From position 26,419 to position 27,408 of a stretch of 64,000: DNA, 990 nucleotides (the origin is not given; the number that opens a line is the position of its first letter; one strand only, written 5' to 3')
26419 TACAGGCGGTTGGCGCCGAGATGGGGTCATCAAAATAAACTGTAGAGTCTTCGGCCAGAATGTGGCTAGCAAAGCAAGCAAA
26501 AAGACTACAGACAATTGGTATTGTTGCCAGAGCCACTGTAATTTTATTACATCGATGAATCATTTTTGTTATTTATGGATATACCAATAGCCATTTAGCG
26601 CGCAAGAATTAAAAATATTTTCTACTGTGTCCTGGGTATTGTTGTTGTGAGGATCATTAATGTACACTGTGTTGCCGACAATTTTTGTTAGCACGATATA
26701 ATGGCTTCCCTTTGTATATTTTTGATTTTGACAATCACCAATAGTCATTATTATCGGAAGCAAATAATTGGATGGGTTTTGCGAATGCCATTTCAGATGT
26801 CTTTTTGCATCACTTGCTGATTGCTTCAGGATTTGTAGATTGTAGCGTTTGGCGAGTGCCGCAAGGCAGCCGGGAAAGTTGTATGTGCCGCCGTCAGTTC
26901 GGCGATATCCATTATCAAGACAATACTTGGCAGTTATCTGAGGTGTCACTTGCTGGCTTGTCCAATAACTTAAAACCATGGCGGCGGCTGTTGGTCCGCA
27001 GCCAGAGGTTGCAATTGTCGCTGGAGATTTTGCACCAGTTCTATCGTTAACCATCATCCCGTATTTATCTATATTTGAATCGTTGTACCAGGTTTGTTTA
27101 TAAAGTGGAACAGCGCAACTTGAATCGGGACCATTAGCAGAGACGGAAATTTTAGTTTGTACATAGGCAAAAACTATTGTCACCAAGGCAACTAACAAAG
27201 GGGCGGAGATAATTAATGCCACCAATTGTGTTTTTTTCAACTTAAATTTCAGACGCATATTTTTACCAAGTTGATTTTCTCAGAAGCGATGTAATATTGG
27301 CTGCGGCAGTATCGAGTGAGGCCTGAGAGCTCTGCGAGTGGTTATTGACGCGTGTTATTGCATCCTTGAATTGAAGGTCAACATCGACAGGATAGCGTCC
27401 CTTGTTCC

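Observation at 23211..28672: Surface/pilus locus: three consecutive proteins carry the same C-terminal TM-hairpin motif, next to a C39-like peptidase and a lipoprotein, downstream of pilB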

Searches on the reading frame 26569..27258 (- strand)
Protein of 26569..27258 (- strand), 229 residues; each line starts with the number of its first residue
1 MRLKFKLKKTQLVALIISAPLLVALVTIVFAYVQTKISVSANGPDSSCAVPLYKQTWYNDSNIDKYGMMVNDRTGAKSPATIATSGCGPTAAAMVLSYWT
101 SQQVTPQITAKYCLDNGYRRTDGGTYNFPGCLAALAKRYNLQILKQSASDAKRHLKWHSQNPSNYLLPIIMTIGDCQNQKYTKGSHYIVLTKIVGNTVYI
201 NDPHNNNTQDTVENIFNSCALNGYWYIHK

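Call 3: search_protein_families(library=pfam, proteins=[window:26569-27258:-], max_evalue=0.1)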
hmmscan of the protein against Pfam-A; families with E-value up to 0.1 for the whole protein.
window:26569-27258:- (229 aa): 4 families
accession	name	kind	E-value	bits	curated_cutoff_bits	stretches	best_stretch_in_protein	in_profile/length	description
PF13529.12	Peptidase_C39_2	-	5.6e-12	46.9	24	1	50-204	3-143/143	Peptidase_C39 like family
PF03412.21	Peptidase_C39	-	1.2e-05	25.6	22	1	85-212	11-114/133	Peptidase C39 family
PF12385.14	Peptidase_C70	-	0.0084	16.5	19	1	84-213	17-134/141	Papain-like cysteine protease AvrRpt2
PF11814.14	DUF3335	-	0.019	14.9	25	0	181-210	143-172/206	Peptidase_C39 like family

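Call 26: find_homologous_proteins(query=window:26569-27258:-)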
Query window:26569-27258:- (229 aa): 21 proteins with E <= 0.001 among 317 candidates.
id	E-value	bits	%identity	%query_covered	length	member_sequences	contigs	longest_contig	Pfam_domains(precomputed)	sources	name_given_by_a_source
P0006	2.9e-136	470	88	100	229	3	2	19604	PF13529.14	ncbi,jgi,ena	-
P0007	1.1e-86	308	62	96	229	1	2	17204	PF13529.14,PF03412.22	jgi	jgi:hypothetical protein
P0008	1.3e-81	291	61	94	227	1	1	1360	PF13529.14,PF03412.22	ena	-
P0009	1.1e-37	148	39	96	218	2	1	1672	PF13529.14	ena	-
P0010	2.1e-28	117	39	92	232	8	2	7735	PF13529.14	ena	-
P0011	1.8e-16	78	38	66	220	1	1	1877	PF13529.14,PF03412.22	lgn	-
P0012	1.1e-15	76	38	66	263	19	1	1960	PF13529.14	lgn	-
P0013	1.6e-15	75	35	82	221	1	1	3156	PF13529.14,PF03412.22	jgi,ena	-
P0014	2.3e-14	71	35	84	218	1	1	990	PF13529.14,PF03412.22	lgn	-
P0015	4.4e-13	67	37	60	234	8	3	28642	PF13529.14,PF03412.22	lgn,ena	-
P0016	3.0e-12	64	33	68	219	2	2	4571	PF13529.14,PF03412.22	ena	-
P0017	8.0e-12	63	36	56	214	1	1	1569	PF13529.14,PF03412.22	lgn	-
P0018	1.8e-11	62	40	55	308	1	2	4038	PF13529.14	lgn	-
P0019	2.2e-10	58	36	57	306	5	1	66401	PF12385.15,PF13529.14,PF03412.22,PF25887.2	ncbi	-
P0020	7.9e-10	56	35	55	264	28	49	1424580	PF12385.15,PF13529.14,PF03412.22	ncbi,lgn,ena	-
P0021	2.9e-8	51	31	67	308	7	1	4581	PF13529.14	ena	-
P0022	4.6e-8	51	33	70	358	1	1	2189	PF12385.15,PF13529.14,PF18895.6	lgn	-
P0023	1.7e-6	46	30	55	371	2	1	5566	PF13529.14,PF08239.18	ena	-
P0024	6.2e-6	44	31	55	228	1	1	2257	PF12385.15,PF13529.14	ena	-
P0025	9.5e-6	43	31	79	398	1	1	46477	PF13529.14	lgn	-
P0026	1.2e-5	43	31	55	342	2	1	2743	PF13529.14,PF08239.18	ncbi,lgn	-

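Call 28: find_encoding_contigs(protein=P0007, flank=8000, max_places=2)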
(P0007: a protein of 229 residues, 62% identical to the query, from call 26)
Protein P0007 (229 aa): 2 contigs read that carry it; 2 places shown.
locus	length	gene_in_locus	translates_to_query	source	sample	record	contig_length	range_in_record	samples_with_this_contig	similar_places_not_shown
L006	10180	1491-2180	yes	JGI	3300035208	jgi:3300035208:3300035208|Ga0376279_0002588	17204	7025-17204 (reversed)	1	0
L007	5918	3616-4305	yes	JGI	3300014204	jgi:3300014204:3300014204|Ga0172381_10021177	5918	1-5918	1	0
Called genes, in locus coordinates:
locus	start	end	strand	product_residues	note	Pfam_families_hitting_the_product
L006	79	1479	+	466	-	-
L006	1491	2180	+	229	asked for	PF13529:Peptidase_C39_2, PF03412:Peptidase_C39 (faint)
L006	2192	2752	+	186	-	-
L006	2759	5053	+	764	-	PF18895:T4SS_pilin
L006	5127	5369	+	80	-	-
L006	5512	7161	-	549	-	PF00437:T2SSE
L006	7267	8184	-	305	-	PF24400:DUF7544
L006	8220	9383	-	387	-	PF00232:Glyco_hydro_1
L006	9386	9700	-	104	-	PF07883:Cupin_2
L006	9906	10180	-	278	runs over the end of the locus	PF02096:60KD_IMP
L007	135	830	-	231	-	PF18912:DZR_2, PF00156:Pribosyltran (weak)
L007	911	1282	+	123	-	PF00011:HSP20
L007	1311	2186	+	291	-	PF00483:NTP_transferase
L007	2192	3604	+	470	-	-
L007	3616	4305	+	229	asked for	PF13529:Peptidase_C39_2, PF03412:Peptidase_C39 (faint)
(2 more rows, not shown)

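Call 29: find_encoding_contigs(protein=P0015, flank=8000, max_places=2)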
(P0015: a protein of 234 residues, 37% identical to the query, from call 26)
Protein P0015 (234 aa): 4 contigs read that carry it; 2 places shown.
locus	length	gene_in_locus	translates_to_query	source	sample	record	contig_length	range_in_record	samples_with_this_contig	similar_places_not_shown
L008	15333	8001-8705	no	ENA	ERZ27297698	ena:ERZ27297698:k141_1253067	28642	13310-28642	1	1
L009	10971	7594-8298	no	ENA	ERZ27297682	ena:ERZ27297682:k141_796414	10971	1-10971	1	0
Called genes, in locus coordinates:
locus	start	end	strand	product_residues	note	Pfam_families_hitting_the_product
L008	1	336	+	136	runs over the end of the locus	-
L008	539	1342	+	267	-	-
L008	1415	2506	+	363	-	-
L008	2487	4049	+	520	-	-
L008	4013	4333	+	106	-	-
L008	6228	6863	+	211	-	PF01844:HNH (weak)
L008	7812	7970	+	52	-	-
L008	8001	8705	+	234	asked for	PF03412:Peptidase_C39, PF13529:Peptidase_C39_2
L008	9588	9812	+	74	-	-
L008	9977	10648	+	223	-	-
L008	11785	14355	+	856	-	PF00395:SLH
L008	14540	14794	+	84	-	-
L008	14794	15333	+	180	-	?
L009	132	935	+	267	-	-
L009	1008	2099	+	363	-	-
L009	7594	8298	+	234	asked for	PF03412:Peptidase_C39, PF13529:Peptidase_C39_2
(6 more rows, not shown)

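Call 32: find_encoding_contigs(protein=P0025, flank=10000, max_places=2)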
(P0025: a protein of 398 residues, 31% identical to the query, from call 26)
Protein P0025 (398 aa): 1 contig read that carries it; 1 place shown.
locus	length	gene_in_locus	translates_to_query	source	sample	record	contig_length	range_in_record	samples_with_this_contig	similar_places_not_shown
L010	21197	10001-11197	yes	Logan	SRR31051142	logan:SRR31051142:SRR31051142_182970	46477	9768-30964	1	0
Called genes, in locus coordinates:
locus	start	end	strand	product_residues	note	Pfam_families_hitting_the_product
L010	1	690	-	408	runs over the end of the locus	PF08245:Mur_ligase_M, PF02875:Mur_ligase_C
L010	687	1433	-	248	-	PF01177:Asp_Glu_race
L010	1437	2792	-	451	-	PF02878:PGM_PMM_I, PF02879:PGM_PMM_II, PF02880:PGM_PMM_III, PF00408:PGM_PMM_IV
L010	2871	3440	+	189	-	PF04011:LemA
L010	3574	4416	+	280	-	PF01435:Peptidase_M48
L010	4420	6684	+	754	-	PF02861:Clp_N, PF00004:AAA, PF17871:AAA_lid_9, PF00158:Sigma54_activat, PF07724:AAA_2, PF00004:AAA, PF07728:AAA_5, PF10431:ClpB_D2-small, +13 more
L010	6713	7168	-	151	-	PF00571:CBS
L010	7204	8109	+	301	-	-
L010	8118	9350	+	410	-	-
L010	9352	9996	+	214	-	PF13462:Thioredoxin_4, PF01323:DSBA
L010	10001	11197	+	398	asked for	PF13529:Peptidase_C39_2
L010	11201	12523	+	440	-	PF18895:T4SS_pilin (weak), PF01551:Peptidase_M23 (weak)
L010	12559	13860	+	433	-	PF18073:Zn_ribbon_LapB, PF03796:DnaB_C (faint), PF13481:AAA_25, PF06745:ATPase, PF13541:ChlI (weak)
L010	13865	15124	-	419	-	PF00817:IMS, PF11799:IMS_C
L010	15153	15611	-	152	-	PF00717:Peptidase_S24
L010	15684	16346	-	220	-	PF13396:PLDc_N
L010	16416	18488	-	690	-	PF17191:RecG_wedge, PF01336:tRNA_anti-codon (faint), PF04851:ResIII, PF00270:DEAD, PF00271:Helicase_C, PF19833:RecG_dom3_C (weak)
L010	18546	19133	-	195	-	PF00398:RrnaAD, PF08242:Methyltransf_12 (weak), PF13649:Methyltransf_25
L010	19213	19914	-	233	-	PF01596:Methyltransf_3, PF01135:PCMT (weak), PF13578:Methyltransf_24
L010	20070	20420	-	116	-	PF11645:PDDEXK_5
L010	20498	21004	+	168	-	PF00293:NUDIX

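Call 36: search_solved_structures(query=window:26569-27258:-, max_evalue=1, show_alignments=2)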
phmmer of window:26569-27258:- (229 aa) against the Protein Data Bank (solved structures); distinct sequences matched with E-value up to 1: 2.
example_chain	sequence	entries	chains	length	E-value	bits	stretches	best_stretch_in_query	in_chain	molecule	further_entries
1eal_A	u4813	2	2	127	0.013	18.1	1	134-214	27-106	ILEAL LIPID BINDING PROTEIN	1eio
6mpz_A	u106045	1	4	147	0.78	12.2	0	185-214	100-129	Double Glycine Motif Protease domain from AMS/PCAT Transporter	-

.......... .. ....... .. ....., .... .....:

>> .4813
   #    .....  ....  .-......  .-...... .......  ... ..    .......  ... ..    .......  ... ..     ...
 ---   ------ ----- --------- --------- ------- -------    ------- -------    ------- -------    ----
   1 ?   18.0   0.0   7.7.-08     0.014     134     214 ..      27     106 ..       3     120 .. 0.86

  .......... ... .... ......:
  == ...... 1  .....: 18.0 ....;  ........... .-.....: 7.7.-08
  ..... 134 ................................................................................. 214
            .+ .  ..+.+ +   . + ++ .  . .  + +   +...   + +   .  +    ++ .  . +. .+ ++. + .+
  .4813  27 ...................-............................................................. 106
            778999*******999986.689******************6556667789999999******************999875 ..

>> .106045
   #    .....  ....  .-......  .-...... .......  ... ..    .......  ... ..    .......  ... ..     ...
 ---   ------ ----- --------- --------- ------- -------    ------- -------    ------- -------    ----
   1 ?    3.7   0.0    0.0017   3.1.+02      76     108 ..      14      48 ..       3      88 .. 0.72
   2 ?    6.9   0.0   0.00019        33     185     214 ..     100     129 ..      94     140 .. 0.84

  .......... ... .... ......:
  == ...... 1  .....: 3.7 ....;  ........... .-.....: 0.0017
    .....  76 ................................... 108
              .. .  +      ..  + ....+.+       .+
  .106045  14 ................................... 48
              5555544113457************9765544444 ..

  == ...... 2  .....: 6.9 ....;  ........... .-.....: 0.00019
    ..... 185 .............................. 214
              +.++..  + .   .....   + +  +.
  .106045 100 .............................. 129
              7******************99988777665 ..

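Call 39: search_protein_families(library=ncbifam, proteins=[window:26569-27258:-], max_evalue=0.01)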
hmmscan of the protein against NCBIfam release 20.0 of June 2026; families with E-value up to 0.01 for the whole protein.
window:26569-27258:- (229 aa): 1 family
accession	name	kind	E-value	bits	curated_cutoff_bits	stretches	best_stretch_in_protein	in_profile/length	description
NF045998.1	cleave_ABC_plasm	equivalog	0.0024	16.2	500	1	183-213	85-115/673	Mbov_0121 family peptidase domain-containing ABC transporter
